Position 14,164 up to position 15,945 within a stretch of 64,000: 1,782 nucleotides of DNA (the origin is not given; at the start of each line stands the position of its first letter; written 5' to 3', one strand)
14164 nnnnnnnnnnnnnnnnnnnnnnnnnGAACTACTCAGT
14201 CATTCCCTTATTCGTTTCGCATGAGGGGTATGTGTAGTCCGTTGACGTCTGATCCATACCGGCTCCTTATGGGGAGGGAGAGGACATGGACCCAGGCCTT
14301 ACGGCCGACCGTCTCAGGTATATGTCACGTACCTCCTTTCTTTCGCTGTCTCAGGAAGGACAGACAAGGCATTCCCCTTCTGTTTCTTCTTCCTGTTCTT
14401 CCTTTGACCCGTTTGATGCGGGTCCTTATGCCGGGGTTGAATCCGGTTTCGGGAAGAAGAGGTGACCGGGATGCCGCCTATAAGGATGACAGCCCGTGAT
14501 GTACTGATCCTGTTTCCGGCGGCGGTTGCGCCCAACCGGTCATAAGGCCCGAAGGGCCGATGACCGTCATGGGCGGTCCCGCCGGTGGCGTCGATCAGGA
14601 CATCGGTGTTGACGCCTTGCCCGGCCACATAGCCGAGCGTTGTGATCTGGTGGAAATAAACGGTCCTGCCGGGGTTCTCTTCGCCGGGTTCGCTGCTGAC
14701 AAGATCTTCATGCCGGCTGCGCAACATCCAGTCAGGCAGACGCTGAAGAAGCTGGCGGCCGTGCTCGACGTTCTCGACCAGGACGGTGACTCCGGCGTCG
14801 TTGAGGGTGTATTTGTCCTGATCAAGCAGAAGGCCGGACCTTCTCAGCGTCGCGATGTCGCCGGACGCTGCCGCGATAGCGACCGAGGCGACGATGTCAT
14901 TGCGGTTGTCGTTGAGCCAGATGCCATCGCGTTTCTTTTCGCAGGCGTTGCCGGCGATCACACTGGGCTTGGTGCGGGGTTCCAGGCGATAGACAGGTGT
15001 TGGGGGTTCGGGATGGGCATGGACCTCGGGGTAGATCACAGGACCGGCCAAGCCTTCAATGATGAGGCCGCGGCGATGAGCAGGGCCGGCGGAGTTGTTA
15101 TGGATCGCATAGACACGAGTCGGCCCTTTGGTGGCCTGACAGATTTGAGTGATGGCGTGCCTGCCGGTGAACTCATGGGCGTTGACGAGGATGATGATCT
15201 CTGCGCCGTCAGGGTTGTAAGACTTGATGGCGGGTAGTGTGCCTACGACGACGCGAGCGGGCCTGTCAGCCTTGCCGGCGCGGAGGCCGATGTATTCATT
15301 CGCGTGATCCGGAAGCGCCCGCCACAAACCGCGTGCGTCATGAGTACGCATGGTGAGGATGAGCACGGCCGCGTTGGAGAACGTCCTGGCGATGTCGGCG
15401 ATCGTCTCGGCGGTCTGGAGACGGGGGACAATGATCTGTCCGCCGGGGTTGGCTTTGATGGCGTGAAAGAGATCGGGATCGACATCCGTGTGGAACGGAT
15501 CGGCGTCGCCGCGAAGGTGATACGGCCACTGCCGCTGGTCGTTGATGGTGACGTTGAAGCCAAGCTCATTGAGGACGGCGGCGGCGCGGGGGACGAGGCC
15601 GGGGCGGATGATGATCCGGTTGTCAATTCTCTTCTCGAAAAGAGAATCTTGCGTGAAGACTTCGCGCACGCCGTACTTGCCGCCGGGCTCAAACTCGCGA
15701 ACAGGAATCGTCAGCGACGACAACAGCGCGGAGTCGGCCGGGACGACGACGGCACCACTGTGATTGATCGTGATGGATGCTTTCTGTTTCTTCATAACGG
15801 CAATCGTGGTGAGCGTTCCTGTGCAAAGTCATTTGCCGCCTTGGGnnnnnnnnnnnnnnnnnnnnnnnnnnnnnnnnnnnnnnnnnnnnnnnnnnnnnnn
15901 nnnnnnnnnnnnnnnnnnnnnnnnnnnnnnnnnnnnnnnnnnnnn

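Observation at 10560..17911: Candidate undescribed RT-based system: 9-gene co-directional cassette around a stand-alone group-II-like reverse transcriptase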

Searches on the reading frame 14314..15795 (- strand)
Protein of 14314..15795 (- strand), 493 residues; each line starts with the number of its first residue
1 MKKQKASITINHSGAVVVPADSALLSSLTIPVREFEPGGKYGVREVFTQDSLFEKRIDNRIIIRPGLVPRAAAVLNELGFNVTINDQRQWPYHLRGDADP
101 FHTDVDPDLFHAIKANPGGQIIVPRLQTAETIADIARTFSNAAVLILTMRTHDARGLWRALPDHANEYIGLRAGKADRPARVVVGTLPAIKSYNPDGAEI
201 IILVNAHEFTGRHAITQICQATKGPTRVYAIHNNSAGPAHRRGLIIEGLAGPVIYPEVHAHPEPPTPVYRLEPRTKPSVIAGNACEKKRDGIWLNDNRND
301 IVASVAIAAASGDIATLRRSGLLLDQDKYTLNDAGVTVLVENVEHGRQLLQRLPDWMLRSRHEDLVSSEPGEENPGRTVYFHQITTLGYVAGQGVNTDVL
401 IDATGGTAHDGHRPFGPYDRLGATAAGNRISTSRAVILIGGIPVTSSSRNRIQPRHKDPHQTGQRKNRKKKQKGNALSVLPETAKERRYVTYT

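Call 3: search_protein_families(library=pfam, proteins=[window:14314-15795:-], max_evalue=0.1)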
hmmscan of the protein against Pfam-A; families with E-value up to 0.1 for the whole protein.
window:14314-15795:- (493 aa): 1 family
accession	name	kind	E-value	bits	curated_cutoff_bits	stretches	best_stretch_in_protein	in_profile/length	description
PF13478.12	XdhC_C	-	0.044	14.7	29.7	1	72-175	14-78/125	XdhC Rossmann domain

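Call 4: search_protein_families(library=padloc, proteins=[window:14314-15795:-], max_evalue=0.1)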
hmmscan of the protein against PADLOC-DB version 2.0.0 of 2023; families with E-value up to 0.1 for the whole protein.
window:14314-15795:- (493 aa): 0 families

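Call 5: search_protein_families(library=ncbifam, proteins=[window:14314-15795:-], max_evalue=0.1)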
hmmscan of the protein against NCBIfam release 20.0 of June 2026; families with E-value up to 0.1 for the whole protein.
window:14314-15795:- (493 aa): 0 families

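Call 6: search_protein_families(library=phrogs, proteins=[window:14314-15795:-], max_evalue=0.01)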
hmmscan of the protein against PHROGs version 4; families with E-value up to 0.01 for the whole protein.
window:14314-15795:- (493 aa): 0 families

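Call 16: find_homologous_proteins(query=window:14314-15795:-)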
Query window:14314-15795:- (493 aa): 4 proteins with E <= 0.001 among 8000 candidates.
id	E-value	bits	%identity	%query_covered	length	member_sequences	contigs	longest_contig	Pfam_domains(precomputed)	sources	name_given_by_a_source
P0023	0.0e+0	1120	100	100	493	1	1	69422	-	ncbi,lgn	ncbi:MAG: hypothetical protein WD768_20610 [Phycisphaeraceae bacterium]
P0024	2.9e-137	476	53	95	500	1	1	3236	-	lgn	-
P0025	1.9e-24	104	30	85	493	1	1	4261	-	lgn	-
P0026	1.9e-6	45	28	61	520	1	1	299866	-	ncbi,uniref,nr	ncbi:hypothetical protein Q31b_50970 [Novipirellula aureliae]|uniref:Uncharacterized protein n=1 Tax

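Call 18: find_encoding_contigs(protein=P0026, flank=10000)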
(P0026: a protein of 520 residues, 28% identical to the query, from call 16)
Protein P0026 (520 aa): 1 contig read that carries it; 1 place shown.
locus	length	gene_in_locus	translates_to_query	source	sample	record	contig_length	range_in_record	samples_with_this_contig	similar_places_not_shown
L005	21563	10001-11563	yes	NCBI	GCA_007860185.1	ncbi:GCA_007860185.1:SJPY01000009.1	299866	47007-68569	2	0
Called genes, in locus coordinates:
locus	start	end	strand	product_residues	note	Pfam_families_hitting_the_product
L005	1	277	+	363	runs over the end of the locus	PF20282:CTD6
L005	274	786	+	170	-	PF20288:MC2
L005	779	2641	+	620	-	PF13175:AAA_15 (weak)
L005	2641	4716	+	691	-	PF00580:UvrD-helicase (weak), PF13245:AAA_19 (weak), PF01443:Viral_helicase1 (faint), PF00580:UvrD-helicase (weak), PF13361:UvrD_C, PF13538:UvrD_C_2 (faint)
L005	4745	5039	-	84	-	-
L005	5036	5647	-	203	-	-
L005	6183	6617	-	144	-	-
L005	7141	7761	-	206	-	-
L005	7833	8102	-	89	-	-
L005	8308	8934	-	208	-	-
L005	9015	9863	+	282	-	PF02195:ParB_N (weak)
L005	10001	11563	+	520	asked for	-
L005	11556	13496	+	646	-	PF00078:RVT_1, PF00075:RNase_H (weak)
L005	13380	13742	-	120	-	-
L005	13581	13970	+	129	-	-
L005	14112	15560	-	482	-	PF13701:DDE_Tnp_1_4, PF01609:DDE_Tnp_1 (weak)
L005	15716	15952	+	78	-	-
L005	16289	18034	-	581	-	PF02366:PMT, PF13231:PMT_2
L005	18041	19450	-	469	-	PF03739:LptF_LptG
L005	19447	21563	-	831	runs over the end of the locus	PF00535:Glycos_transf_2, PF10111:Glyco_tranf_2_2, PF02366:PMT, PF13231:PMT_2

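Call 19: find_encoding_contigs(protein=P0025, flank=10000)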
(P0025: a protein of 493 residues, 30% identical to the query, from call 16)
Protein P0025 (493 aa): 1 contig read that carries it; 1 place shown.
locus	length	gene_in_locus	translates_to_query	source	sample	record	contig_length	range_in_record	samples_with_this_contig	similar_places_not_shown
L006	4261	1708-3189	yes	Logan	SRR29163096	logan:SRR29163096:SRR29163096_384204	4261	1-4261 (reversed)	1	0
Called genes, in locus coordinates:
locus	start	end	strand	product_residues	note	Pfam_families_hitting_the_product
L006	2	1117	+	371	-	?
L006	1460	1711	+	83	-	-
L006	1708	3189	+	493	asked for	-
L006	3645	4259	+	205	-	?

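Call 20: find_encoding_contigs(protein=P0024, flank=10000)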
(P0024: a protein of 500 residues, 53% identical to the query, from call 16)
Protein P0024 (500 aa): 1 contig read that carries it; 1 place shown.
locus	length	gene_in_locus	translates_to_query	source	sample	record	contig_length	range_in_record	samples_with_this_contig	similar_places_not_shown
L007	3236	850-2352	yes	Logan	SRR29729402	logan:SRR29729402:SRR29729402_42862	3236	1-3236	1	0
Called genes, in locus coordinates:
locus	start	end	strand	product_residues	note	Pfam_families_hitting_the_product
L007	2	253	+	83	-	?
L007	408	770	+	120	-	-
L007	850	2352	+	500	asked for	-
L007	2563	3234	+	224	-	?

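Call 27: find_related_loci(query=A1, collection=genome_contigs, flank=10000)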
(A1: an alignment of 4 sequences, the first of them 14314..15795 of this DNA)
Query A1 (493 aa) in genome_contigs; peptide patterns used: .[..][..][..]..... (x = any residue, [..] = any of these).
9 stretches matched a pattern, but none encodes a relative of the query by tblastn (E <= 1e-3).

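Call 32: predict_structure(alignment_id=A1)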
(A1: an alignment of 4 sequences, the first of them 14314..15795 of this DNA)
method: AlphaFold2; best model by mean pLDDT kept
length: 493 residues; sequences in the alignment: 4
mean_pLDDT: 57.2   pTM: 0.48
mean pLDDT of the five models: 57.2, 53.3, 52.1, 47.1, 43.1
residues with pLDDT >= 90: 0; 70-90: 184; 50-70: 133; < 50: 176
segments of 3 or more residues with pLDDT < 50: 175-177, 189-193, 236-243, 258-296, 321-330, 366-380, 405-493
pLDDT, mean of each block of 10 residues (from residue 1): 71 77 72 60 62 81 74 77 78 72 69 62 70 86 83 82 79 58 72 60 77 67 72 57 51 55 34 27 30 47 72 61 43 64 73 77 47 36 67 52 44 26 26 22 24 27 30 27 28 27
secondary structure, 60 per line:
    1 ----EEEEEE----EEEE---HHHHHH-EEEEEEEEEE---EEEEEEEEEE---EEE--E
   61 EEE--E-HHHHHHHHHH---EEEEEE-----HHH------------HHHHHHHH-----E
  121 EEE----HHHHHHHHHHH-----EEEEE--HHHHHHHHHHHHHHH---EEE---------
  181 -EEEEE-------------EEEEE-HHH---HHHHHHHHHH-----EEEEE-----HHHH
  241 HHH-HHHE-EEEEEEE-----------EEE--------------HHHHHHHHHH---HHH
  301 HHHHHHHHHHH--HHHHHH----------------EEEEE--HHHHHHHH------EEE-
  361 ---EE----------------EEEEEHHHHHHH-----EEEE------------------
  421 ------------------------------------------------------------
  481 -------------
elements in order: E5-10 E15-18 H22-27 E29-38 E42-51 E55-57 E60-63 H68-77 E81-86 H107-114 E120-123 H128-138 E144-148 H151-165 E169-171 E182-186 E200-204 H212-221 E227-231 H237-243 E250-256 E268-270 H285-294 H298-311 H314-319 E336-340 H343-350 E357-359 E382-386 H387-393 E399-402

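Call 34: search_protein_representatives(alignment_id=A1)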
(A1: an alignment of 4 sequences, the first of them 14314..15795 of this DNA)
Query: 4 sequences, 499 profile positions. Proteins with E-value up to 0.001 (for the whole library): 2129; up to 1e-10: 1213; up to 1e-30: 351. The best 150 are listed.
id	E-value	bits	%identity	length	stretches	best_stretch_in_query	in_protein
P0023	3.3e-224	761.5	-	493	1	1-496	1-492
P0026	4.6e-207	705.0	-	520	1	4-499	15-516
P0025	2.1e-195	666.6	-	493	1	1-479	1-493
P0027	6.8e-98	344.9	-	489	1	8-478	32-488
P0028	4.9e-86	305.8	-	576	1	8-498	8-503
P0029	2.1e-79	283.9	-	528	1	7-462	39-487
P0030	7.6e-78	278.8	-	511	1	9-473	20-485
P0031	4.4e-77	276.3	-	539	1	7-494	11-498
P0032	7.0e-75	269.0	-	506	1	6-491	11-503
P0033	2.9e-73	263.6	-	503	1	9-492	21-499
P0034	4.6e-71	256.4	-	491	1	10-473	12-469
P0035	1.1e-69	251.8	-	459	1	21-463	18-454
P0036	1.7e-69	251.2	-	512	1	4-477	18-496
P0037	1.4e-68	248.2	-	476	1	5-456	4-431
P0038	1.9e-68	247.8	-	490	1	9-478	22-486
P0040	1.8e-67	244.6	-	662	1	9-475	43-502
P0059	3.6e-64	233.6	-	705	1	9-461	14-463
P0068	1.8e-63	231.4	-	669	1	9-464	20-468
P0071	4.3e-63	230.1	-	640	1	4-479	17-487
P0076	1.2e-62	228.6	-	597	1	5-455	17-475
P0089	1.0e-60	222.2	-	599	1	5-481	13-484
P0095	7.7e-60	219.4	-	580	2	26-364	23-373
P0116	1.2e-57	212.2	-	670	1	9-471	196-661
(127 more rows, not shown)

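Call 35: fold_search(model_id=the predicted structure, library=pdb)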
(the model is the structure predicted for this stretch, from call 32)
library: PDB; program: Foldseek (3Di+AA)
matches with E <= 10: 1218; with E <= 0.001: 132
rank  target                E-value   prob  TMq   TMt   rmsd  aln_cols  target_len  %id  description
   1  6p4w_A                6.0e-10  1.00  0.28  0.31  15.0       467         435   11  XPB helicase in a complex with truncated Bax1 from Sulfurisphaera tokodaii at 2.96 Angstrom resolution (released 2020-06-03)
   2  5tnu_A                3.6e-09  1.00  0.29  0.31  19.5       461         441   12  S. tokodaii XPB II crystal structure at 3.0 Angstrom resolution (released 2017-11-01)
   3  6p66_A                7.0e-09  1.00  0.25  0.27  18.1       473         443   12  The crystal structure of the XPB complex with Bax1 from Archaeoglobus fulgidus at 3.0 Angstrom resolution (released 2020-06-17)
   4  6p4f_C                1.3e-08  1.00  0.28  0.31  17.0       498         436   12  Crystal structure of the XPB-Bax1-forked DNA ternary complex (released 2020-06-17)
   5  6p4o_C                1.8e-08  1.00  0.27  0.29  20.6       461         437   11  Complex of XPB helicase with Bax1 endonuclease from Sulfurisphaera tokodaii at 3.15 Angstroms resolution (released 2020-06-03)
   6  6p4o_A                5.7e-08  1.00  0.25  0.27  20.2       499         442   11  Complex of XPB helicase with Bax1 endonuclease from Sulfurisphaera tokodaii at 3.15 Angstroms resolution (released 2020-06-03)
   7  6p66_C                6.0e-08  1.00  0.25  0.27  17.8       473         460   14  The crystal structure of the XPB complex with Bax1 from Archaeoglobus fulgidus at 3.0 Angstrom resolution (released 2020-06-17)
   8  2fwr_A                7.7e-08  1.00  0.24  0.27  19.7       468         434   12  Structure of Archaeoglobus Fulgidis XPB (released 2006-04-18)
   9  6p4o_E                8.1e-08  1.00  0.25  0.28  19.7       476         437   12  Complex of XPB helicase with Bax1 endonuclease from Sulfurisphaera tokodaii at 3.15 Angstroms resolution (released 2020-06-03)
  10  2oca                  1.0e-07  1.00  0.33  0.33  16.8       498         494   14  The crystal structure of T4 UvsW (released 2007-10-16)
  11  8ebu_A                3.9e-07  1.00  0.28  0.24  14.6       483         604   10  XPC release from Core7-XPA-DNA (Cy5) (released 2023-04-19)
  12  2fwr_B                4.3e-07  1.00  0.26  0.30  18.9       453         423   15  Structure of Archaeoglobus Fulgidis XPB (released 2006-04-18)
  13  2fwr_D                4.9e-07  1.00  0.25  0.28  16.7       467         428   13  Structure of Archaeoglobus Fulgidis XPB (released 2006-04-18)
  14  2fwr_C                5.9e-07  1.00  0.24  0.28  18.9       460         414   13  Structure of Archaeoglobus Fulgidis XPB (released 2006-04-18)
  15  6ro4_A                7.0e-07  1.00  0.30  0.27  14.1       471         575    9  Structure of the core TFIIH-XPA-DNA complex (released 2019-07-03)
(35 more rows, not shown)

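Call 39: find_homologous_proteins(query=A2, max_evalue=1e-10)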
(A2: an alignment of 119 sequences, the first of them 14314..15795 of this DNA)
Query A2 (119 sequences) (493 aa, profile of the alignment): 4 proteins with E <= 1e-10 among 8000 candidates.
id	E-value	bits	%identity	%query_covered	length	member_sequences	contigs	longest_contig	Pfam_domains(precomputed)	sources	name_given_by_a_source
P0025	3.1e-139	483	30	85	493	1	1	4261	-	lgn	-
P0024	5.0e-116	406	53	95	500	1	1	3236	-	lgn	-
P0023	1.7e-112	395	100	100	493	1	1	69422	-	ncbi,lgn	ncbi:MAG: hypothetical protein WD768_20610 [Phycisphaeraceae bacterium]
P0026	5.1e-91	324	28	61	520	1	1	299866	-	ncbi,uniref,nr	ncbi:hypothetical protein Q31b_50970 [Novipirellula aureliae]|uniref:Uncharacterized protein n=1 Tax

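Call 41: search_solved_structures(query=A2, max_evalue=1)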
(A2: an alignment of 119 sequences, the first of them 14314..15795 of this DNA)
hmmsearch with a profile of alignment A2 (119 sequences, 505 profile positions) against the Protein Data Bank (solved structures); distinct sequences matched with E-value up to 1: 10.
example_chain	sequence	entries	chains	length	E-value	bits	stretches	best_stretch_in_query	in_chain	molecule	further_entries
5nc8_A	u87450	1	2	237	0.093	14.5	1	78-167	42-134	Potassium efflux system protein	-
1uay_A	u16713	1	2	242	0.16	13.7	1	73-127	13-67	Type II 3-hydroxyacyl-CoA dehydrogenase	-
6znw_B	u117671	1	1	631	0.24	13.1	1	139-203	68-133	Methanosaeta concilii ACLY-B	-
6hxi_B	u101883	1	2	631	0.24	13.1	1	139-203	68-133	Succinyl-CoA ligase (ADP-forming) subunit alpha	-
6kko_C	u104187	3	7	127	0.47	12.1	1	301-320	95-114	DUF1987 domain-containing protein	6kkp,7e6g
6k4f_U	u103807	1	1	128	0.48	12.1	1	301-320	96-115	DUF1987 domain-containing protein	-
6chk_A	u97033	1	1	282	0.51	12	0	70-110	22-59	Transcriptional regulator, LacI family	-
4rk4_A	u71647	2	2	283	0.51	12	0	70-110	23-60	Transcriptional regulator, LacI family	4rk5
4wxe_A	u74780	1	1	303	0.58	11.8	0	70-110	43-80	Transcriptional regulator, LacI family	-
4gwa_A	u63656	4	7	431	0.76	11.4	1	192-247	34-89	GH7 family protein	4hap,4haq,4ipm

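Call 42: search_protein_families(library=pfam, proteins=[P0027, P0028, P0040, P0059, P0068, P0071, P0076, P0089, P0116, P0095], max_evalue=0.01)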
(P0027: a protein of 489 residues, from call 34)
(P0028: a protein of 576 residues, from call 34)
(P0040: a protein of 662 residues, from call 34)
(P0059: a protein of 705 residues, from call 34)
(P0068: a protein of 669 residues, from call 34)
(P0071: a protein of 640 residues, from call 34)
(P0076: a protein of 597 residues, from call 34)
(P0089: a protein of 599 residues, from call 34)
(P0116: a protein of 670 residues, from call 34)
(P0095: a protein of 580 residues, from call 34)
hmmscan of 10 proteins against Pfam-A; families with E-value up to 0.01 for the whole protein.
P0027 (489 aa): 0 families

P0028 (576 aa): 0 families

P0040 (662 aa): 0 families

P0059 (705 aa): 0 families

P0068 (669 aa): 0 families

P0071 (640 aa): 0 families

P0076 (597 aa): 0 families

P0089 (599 aa): 0 families

P0116 (670 aa): 0 families

P0095 (580 aa): 0 families

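Call 47: find_related_loci(query=A3, collection=genome_contigs, flank=10000)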
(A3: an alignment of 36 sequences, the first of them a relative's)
Query A3 (489 aa) in genome_contigs; peptide patterns used: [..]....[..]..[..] (x = any residue, [..] = any of these).
57 stretches matched a pattern; 9 encode a relative of the query (tblastn E <= 1e-3); 9 distinct loci.
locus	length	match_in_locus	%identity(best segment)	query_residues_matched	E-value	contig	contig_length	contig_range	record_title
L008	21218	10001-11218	38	33-433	4e-63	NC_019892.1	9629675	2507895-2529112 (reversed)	Singulisphaera acidiphila DSM 18658, complete sequence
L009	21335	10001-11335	38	48-484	3e-62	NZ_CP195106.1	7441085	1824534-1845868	Tundrisphaera lichenicola strain P12 chromosome, complete genome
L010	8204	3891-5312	34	24-479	2e-54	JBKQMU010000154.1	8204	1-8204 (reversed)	MAG: Isosphaeraceae bacterium isolate LABRr1A1B1C__bin_94 LABRr1A1B1C_000000131594, whole genome shotgun sequence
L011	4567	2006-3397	31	29-482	2e-47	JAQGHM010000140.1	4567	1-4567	MAG: Phycisphaerales bacterium isolate RYN_433 scaffold_316644, whole genome shotgun sequence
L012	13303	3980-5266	33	78-489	1e-38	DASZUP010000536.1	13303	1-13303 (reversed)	MAG TPA_asm: Pirellulales bacterium isolate SMAG_U6108 k141_149995, whole genome shotgun sequence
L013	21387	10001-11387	40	33-479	8e-48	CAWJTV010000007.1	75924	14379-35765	MAG: uncultured Planctomycetota bacterium isolate MFD04463.bin.2.167 genome assembly, contig: contig_18857, whole genome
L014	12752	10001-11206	30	87-480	2e-32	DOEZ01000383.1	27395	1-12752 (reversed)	MAG TPA_asm: Planctomycetaceae bacterium isolate UBA11386 contig_34288, whole genome shotgun sequence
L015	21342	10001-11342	40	44-477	1e-45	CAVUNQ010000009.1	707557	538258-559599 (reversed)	MAG: uncultured Planctomycetota bacterium isolate MFD02579.bin.2.36 genome assembly, contig: contig_16311, whole genome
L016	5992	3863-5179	24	60-481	7e-27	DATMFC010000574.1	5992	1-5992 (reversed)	MAG TPA_asm: Planctomicrobium sp. isolate SMAG_U13452 k141_15463, whole genome shotgun sequence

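Call 52: search_protein_families(library=pfam, proteins=[L009:2-1345:+, L009:1376-2506:+, L009:3191-4222:+, L009:4484-5884:+, L009:5859-8189:+, L009:8968-10044:+, L009:11452-13065:+, L009:13598-14767:+, L009:15316-15882:+, L009:18385-19305:+], max_evalue=0.01)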
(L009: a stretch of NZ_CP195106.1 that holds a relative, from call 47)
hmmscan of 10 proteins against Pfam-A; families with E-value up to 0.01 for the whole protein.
L009:2-1345:+ (447 aa): 2 families
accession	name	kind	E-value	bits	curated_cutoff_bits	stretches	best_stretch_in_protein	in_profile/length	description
PF00753.33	Lactamase_B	-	3.4e-16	60.2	22.7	1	125-345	5-196/196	Metallo-beta-lactamase superfamily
PF19583.5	ODP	-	0.0043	17.4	27.2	0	275-316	101-142/194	ODP family beta lactamase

L009:1376-2506:+ (376 aa): 1 family
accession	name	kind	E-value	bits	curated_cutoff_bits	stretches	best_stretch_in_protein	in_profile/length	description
PF11199.13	DUF2891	-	1.2e-142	475.2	25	1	46-368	2-324/325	Protein of unknown function (DUF2891)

L009:3191-4222:+ (343 aa): 1 family
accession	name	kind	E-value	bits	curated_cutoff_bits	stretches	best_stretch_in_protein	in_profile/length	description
PF06782.17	UPF0236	-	0.0024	17.2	24.3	1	177-329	235-384/400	Uncharacterised protein family (UPF0236)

L009:4484-5884:+ (466 aa): 1 family
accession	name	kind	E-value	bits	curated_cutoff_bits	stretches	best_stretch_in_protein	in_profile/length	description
PF00589.27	Phage_integrase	-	1.2e-16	61.4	27.1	1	269-444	3-169/172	Phage integrase family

L009:5859-8189:+ (776 aa): 0 families

L009:8968-10044:+ (358 aa): 1 family
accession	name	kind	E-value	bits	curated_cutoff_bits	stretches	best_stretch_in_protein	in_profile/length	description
PF02195.25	ParB_N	-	0.0019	18.7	26.3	1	59-97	37-79/95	ParB N-terminal domain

L009:11452-13065:+ (537 aa): 1 family
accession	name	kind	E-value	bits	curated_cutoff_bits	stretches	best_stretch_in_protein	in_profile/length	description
PF00078.32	RVT_1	-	3.1e-23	83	29.6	1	228-431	1-203/205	Reverse transcriptase (RNA-dependent DNA polymerase)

L009:13598-14767:+ (389 aa): 0 families

L009:15316-15882:+ (188 aa): 0 families

L009:18385-19305:+ (306 aa): 1 family
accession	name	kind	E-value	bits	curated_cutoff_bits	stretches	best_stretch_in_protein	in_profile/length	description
PF07592.17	DDE_Tnp_ISAZ013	-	2.5e-103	345.8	26.9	1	3-303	7-308/308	Rhodopirellula transposase DDE domain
